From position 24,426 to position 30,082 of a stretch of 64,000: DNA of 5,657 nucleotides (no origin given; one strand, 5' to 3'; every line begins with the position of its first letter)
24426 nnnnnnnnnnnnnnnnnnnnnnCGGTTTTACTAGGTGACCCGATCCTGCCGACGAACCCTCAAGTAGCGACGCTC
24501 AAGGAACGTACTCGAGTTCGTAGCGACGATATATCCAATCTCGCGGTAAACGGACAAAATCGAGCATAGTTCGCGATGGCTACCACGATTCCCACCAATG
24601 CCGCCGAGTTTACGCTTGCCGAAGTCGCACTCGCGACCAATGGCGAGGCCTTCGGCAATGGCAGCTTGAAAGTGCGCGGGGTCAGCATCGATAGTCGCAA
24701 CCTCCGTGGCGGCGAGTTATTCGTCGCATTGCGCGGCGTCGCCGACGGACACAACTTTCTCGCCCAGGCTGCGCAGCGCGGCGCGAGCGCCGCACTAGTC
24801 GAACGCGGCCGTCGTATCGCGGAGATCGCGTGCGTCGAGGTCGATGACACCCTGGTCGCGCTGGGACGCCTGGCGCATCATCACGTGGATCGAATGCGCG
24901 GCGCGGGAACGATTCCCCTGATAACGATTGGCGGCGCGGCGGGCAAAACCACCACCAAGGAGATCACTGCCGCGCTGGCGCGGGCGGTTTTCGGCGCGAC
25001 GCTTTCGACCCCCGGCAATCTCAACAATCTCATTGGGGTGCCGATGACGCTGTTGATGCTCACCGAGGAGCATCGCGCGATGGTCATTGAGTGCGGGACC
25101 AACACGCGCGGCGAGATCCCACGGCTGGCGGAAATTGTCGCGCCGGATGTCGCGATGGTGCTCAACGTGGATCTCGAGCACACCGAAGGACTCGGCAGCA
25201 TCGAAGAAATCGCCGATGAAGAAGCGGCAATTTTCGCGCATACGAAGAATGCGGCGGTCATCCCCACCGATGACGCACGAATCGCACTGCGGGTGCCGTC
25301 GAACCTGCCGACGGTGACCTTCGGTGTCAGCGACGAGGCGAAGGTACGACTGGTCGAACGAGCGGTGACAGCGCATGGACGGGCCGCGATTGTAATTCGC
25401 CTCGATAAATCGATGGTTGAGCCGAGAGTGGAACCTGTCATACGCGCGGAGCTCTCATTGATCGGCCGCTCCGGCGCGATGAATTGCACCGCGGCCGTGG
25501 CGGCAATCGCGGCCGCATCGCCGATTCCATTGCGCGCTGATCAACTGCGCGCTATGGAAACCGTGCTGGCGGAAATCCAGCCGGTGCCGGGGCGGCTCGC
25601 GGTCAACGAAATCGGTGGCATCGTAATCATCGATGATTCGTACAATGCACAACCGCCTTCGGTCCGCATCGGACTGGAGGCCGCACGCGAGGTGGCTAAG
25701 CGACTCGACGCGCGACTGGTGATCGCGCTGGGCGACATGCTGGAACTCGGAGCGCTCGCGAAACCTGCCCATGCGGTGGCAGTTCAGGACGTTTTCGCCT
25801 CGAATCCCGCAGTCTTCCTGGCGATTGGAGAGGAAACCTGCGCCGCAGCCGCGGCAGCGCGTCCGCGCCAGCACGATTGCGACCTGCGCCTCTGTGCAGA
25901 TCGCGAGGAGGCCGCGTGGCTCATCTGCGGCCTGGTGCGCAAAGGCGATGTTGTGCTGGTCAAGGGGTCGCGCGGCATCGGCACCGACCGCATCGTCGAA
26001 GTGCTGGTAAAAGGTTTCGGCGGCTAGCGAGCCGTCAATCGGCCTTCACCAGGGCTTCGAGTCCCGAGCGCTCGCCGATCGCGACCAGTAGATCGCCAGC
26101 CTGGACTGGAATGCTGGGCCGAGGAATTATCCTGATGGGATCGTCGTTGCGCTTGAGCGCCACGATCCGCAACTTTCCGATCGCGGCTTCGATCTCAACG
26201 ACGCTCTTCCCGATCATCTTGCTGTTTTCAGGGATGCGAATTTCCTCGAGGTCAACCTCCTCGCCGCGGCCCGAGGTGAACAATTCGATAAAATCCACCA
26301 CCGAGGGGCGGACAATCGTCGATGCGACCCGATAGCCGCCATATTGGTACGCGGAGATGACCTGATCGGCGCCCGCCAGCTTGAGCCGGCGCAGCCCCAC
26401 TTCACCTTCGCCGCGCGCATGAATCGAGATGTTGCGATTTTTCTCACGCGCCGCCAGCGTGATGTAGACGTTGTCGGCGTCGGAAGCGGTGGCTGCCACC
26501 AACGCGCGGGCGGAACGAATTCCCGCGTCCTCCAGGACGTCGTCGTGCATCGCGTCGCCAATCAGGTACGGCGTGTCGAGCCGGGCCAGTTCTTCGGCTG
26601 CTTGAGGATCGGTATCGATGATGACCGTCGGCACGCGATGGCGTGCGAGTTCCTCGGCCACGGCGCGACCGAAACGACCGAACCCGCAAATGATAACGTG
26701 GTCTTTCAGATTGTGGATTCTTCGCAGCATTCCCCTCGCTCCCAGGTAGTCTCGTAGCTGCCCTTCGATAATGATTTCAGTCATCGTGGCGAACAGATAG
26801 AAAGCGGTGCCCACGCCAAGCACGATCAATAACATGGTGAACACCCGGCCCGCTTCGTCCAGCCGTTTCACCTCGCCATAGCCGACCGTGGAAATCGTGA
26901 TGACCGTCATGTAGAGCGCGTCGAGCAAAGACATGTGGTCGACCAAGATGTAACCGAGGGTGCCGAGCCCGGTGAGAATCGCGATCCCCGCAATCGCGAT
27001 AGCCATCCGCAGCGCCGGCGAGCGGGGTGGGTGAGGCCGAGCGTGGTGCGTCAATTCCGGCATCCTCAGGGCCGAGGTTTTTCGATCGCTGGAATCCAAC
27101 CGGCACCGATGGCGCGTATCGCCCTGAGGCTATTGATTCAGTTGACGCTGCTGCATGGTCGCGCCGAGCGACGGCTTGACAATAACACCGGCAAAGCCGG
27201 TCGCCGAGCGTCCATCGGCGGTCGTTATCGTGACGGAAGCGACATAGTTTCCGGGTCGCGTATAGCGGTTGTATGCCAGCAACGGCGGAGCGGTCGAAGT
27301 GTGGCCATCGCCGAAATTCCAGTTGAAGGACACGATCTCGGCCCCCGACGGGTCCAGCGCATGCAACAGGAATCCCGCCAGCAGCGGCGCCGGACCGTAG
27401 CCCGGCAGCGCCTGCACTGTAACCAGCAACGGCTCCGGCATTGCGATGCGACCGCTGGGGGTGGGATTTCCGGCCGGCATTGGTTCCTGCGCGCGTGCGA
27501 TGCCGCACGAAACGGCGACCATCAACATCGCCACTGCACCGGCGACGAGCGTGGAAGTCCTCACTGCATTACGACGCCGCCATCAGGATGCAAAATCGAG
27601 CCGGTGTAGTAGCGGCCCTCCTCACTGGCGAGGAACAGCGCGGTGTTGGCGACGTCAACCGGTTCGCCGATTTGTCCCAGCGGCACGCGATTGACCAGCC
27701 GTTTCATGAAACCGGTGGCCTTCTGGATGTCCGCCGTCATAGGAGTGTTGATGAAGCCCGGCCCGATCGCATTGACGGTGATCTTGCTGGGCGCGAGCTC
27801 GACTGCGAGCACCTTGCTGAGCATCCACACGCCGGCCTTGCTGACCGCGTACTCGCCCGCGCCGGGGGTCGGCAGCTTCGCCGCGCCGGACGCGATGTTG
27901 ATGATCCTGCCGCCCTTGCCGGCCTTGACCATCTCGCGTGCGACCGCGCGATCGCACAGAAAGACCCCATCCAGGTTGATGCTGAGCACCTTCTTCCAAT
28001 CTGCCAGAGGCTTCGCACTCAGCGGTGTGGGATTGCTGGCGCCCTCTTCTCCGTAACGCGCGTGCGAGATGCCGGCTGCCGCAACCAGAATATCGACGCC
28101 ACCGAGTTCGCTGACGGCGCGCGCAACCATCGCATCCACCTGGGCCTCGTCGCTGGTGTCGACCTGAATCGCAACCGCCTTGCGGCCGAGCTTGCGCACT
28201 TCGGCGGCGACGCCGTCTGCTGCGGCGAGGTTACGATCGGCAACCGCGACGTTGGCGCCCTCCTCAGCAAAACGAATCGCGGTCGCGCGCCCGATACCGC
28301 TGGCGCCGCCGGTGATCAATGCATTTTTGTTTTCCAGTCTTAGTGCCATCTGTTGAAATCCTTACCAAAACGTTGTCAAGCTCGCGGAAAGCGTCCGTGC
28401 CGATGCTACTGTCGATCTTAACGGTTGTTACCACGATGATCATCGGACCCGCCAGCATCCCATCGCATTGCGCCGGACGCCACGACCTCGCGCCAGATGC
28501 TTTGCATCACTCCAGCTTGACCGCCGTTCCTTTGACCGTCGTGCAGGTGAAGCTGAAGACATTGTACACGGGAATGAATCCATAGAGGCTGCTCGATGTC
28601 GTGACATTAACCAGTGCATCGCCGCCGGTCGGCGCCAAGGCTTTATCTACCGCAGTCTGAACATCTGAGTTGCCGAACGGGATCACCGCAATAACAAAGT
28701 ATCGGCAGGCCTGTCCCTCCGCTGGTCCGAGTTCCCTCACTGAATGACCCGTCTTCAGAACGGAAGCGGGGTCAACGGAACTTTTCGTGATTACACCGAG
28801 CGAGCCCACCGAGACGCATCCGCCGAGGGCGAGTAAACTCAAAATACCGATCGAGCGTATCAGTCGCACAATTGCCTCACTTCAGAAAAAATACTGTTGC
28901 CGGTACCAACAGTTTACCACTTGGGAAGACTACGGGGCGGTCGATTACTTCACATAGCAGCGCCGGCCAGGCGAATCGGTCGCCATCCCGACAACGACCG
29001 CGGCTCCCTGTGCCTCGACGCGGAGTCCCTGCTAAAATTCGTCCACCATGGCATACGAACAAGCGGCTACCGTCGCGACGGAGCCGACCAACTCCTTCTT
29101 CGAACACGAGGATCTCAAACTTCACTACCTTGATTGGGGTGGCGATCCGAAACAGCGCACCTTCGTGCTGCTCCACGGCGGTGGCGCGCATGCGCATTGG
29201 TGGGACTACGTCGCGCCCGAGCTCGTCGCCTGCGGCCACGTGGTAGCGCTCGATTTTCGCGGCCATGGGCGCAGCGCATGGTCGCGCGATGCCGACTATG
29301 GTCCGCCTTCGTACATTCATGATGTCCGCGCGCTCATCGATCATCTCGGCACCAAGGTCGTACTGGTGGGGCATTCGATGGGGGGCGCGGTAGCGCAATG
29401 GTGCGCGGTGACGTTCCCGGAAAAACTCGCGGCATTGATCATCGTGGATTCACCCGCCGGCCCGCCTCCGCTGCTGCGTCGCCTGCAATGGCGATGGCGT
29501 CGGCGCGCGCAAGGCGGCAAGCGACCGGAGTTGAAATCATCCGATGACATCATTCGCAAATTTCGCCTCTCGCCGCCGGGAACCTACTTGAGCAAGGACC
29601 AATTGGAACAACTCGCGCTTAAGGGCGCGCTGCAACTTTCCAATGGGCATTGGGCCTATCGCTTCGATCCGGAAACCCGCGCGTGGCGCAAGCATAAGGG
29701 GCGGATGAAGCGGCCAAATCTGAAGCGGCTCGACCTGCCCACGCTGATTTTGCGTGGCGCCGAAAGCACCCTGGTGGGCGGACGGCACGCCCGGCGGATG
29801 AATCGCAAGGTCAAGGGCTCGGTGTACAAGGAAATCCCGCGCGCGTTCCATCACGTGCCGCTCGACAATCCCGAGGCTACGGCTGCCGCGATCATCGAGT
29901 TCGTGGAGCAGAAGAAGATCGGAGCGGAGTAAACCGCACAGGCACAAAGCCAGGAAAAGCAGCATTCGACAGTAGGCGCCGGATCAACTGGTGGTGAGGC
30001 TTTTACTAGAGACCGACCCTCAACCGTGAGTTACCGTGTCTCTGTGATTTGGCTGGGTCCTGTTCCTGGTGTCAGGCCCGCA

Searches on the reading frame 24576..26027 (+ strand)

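Call 12: search_protein_families(library=pfam, proteins=[window:24576-26027:+], max_evalue=0.001)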
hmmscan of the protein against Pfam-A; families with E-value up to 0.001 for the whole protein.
window:24576-26027:+ (483 aa): 3 families
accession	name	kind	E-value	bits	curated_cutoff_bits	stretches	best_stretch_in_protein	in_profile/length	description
PF08245.18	Mur_ligase_M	-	5.7e-30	105.2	24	1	118-310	1-199/200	Mur ligase middle domain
PF02875.26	Mur_ligase_C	-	3.5e-13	50.9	28.4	1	340-466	2-127/127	Mur ligase, glutamate ligase domain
PF01225.30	Mur_ligase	-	1.9e-06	28.5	21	1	33-82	2-57/95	Mur ligase family, catalytic domain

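Call 61: search_protein_families(library=ncbifam, proteins=[window:24576-26027:+], max_evalue=0.00001)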
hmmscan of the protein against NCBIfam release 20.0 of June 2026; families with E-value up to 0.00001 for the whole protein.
window:24576-26027:+ (483 aa): 15 families
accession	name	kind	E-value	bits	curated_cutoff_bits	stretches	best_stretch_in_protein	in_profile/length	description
NF008896.0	PRK11929.1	equivalog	1.3e-95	321.1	1023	1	13-478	505-957/965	bifunctional UDP-N-acetylmuramoyl-L-alanyl-D-glutamate--2,6-diaminopimelate ligase MurE/UDP-N-acetylmuramoyl-tripeptide--D-alanyl-D-alanine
TIGR01143.1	murF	subfamily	4.9e-89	299.2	288.6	1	38-477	1-418/418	UDP-N-acetylmuramoyl-tripeptide--D-alanyl-D-alanine ligase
NF008041.0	PRK10773.1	equivalog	1.3e-56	192.3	551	1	12-477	4-447/453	UDP-N-acetylmuramoyl-tripeptide--D-alanyl-D-alanine ligase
NF010693.0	PRK14093.1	equivalog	1.7e-54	185.3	544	1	10-481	5-468/479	UDP-N-acetylmuramoylalanyl-D-glutamyl-2,6-diaminopimelate--D-alanyl-D-alanine ligase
NF008897.0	PRK11930.1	equivalog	9.2e-44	149.6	804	1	11-478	2-454/822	bifunctional UDP-N-acetylmuramoyl-tripeptide:D-alanyl-D-alanine ligase/alanine racemase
NF001126.0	PRK00139.1-4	equivalog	9.2e-25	87.1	373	2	28-136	18-127/486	UDP-N-acetylmuramoyl-L-alanyl-D-glutamate--2,6-diaminopimelate ligase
TIGR01085.1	murE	subfamily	2.1e-22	79.7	257.3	2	31-137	2-109/472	UDP-N-acetylmuramyl-tripeptide synthetase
NF001124.0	PRK00139.1-2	equivalog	2.5e-21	76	476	2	25-137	20-133/500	UDP-N-acetylmuramoyl-L-alanyl-D-glutamate--2,6-diaminopimelate ligase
TIGR01087.1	murD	equivalog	4.2e-16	59.1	211.95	1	113-461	104-414/441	UDP-N-acetylmuramoyl-L-alanine--D-glutamate ligase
NF001123.0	PRK00139.1-1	equivalog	2.4e-15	56.2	586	1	30-373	17-373/493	UDP-N-acetylmuramoyl-L-alanyl-D-glutamate--2,6-diaminopimelate ligase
TIGR01082.1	murC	equivalog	7.1e-11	41.8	335.1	1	116-462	103-435/449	UDP-N-acetylmuramate--L-alanine ligase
NF010628.0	PRK14022.1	equivalog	1e-10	41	536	1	29-356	31-349/483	UDP-N-acetylmuramoyl-L-alanyl-D-glutamate--L-lysine ligase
TIGR02068.2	cya_phycin_syn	equivalog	1.4e-07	29.9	850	0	190-380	565-761/862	cyanophycin synthetase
TIGR01499.1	folC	subfamily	1.9e-06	27.6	162.65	1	186-422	129-351/400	bifunctional protein FolC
NF001129.0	PRK00139.2-3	equivalog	3.1e-06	25.9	762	0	22-141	30-146/517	UDP-N-acetylmuramoyl-L-alanyl-D-glutamate--2,6-diaminopimelate ligase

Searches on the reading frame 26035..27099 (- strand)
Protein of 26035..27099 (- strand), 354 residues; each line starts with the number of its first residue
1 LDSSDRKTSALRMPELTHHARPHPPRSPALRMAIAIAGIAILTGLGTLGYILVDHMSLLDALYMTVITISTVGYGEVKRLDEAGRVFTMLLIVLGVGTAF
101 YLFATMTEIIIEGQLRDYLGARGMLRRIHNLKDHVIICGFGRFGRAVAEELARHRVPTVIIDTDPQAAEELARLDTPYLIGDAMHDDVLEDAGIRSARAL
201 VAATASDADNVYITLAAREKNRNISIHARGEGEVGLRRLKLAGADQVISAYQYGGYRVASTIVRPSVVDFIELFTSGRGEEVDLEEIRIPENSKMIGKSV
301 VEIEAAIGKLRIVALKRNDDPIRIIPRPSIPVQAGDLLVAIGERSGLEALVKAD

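Call 12: search_protein_families(library=pfam, proteins=[window:26035-27099:-], max_evalue=0.001)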
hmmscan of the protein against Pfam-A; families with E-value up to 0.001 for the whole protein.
window:26035-27099:- (354 aa): 3 families
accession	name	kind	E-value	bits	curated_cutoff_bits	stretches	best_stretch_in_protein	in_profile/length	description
PF02254.24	TrkA_N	-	2.3e-32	112.1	23.8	1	135-249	1-115/116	TrkA-N domain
PF07885.22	Ion_trans_2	-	1.2e-14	54.4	22.5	1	45-111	9-78/79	Ion channel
PF02080.26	TrkA_C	-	3.2e-13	49.8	27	1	284-351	1-67/71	TrkA-C domain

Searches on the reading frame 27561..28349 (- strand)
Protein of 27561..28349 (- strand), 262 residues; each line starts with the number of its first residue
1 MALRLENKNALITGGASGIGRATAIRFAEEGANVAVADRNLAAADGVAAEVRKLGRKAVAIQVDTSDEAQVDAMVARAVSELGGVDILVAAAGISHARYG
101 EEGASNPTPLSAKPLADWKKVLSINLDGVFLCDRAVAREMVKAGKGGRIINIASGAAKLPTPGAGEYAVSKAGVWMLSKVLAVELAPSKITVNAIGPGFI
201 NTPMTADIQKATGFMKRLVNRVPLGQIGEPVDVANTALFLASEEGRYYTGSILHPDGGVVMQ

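Call 12: search_protein_families(library=pfam, proteins=[window:27561-28349:-], max_evalue=0.001)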
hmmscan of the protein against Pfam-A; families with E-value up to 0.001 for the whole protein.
window:27561-28349:- (262 aa): 4 families
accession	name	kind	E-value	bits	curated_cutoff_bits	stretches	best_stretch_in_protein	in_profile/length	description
PF13561.12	adh_short_C2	-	2.9e-62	210.8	27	1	16-259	3-235/236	Enoyl-(Acyl carrier protein) reductase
PF00106.31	adh_short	-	3e-57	193.7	26.6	1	8-210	1-192/195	short chain dehydrogenase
PF08659.16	KR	-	2.1e-07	31.5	22.6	1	11-98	4-95/180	KR domain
PF23441.1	SDR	-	2.4e-06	27.6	27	1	4-261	4-257/258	SDR-like rossmann domain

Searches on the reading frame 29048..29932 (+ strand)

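Call 12: search_protein_families(library=pfam, proteins=[window:29048-29932:+], max_evalue=0.001)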
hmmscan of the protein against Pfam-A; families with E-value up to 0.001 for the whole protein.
window:29048-29932:+ (294 aa): 6 families
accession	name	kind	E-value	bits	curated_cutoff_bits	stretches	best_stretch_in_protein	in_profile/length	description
PF12697.13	Abhydrolase_6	-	5.4e-26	93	26.3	1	39-281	1-217/217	Alpha/beta hydrolase family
PF00561.26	Abhydrolase_1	-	1.1e-22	81.3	25.8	1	38-275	2-245/245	alpha/beta hydrolase fold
PF12146.15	Hydrolase_4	-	1.7e-20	73.8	27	1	35-272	3-236/239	Serine aminopeptidase, S33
PF07819.20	PGAP1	-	4.5e-06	27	24.3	1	98-142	87-134/233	PGAP1-like alpha/beta domain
PF20408.4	Abhydrolase_11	-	9.4e-05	22.7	27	1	36-139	2-111/193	Alpha/beta hydrolase domain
PF00756.26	Esterase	-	0.001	19.4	22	0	101-128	114-141/251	Putative esterase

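Call 61: search_protein_families(library=ncbifam, proteins=[window:29048-29932:+], max_evalue=0.00001)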
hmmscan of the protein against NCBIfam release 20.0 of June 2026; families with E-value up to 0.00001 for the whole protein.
window:29048-29932:+ (294 aa): 25 families
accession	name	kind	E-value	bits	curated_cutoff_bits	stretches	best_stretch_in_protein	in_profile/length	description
NF051488.1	bifunc_PcaDC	exception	6.8e-27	94.6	390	1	32-289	8-253/375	bifunctional 3-oxoadipate enol-lactonase/4-carboxymuconolactone decarboxylase PcaDC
TIGR02427.1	protocat_pcaD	equivalog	4.7e-25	88.4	255.85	1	25-135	2-112/251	3-oxoadipate enol-lactonase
NF051487.1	bifunc_PcaCD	exception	6.6e-21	74.9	430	1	32-145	168-281/413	bifunctional 4-carboxymuconolactone decarboxylase/3-oxoadipate enol-lactonase PcaCD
NF011457.0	PRK14875.1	equivalog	4.5e-20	71.9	307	1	7-138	104-233/372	acetoin dehydrogenase dihydrolipoyllysine-residue acetyltransferase subunit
NF002938.0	PRK03592.1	equivalog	2.2e-18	66.7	241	1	9-147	6-140/298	haloalkane dehalogenase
TIGR01738.1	bioH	equivalog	7.2e-18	65.1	206.95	1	37-136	5-99/245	pimeloyl-ACP methyl ester esterase BioH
NF004514.1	PRK05855.1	equivalog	7.6e-18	64.4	455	1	19-139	6-127/578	SDR family oxidoreductase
TIGR03695.1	menH_SHCHC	equivalog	8.3e-17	61.4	208.55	1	36-152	2-120/252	2-succinyl-6-hydroxy-2,4-cyclohexadiene-1-carboxylate synthase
NF050089.1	i_nPHAscl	equivalog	3e-16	59.3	300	1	35-135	17-117/288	intracellular short-chain-length polyhydroxyalkanoate depolymerase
TIGR03056.1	bchO_mg_che_rel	equivalog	4e-14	52.3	172.55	1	37-123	29-116/278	alpha/beta fold hydrolase BchO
NF045632.1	hydroxlase_HsaD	equivalog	1.4e-13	50.5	400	1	7-138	6-139/290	4,5:9,10-diseco-3-hydroxy-5,9,17-trioxoandrosta-1(10),2-diene-4-oate hydrolase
NF002043.0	PRK00870.1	subfamily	3.4e-13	49.7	265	1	20-135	31-148/302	haloalkane dehalogenase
NF007954.0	PRK10673.1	equivalog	1.8e-12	47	399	1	37-134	17-113/255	esterase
NF045948.1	ProImpepThrmp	equivalog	2.9e-11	43.3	500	1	16-134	5-127/291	proline iminopeptidase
TIGR03611.1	RutD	equivalog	3.2e-11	43.1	238.5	1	35-145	12-123/258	pyrimidine utilization protein D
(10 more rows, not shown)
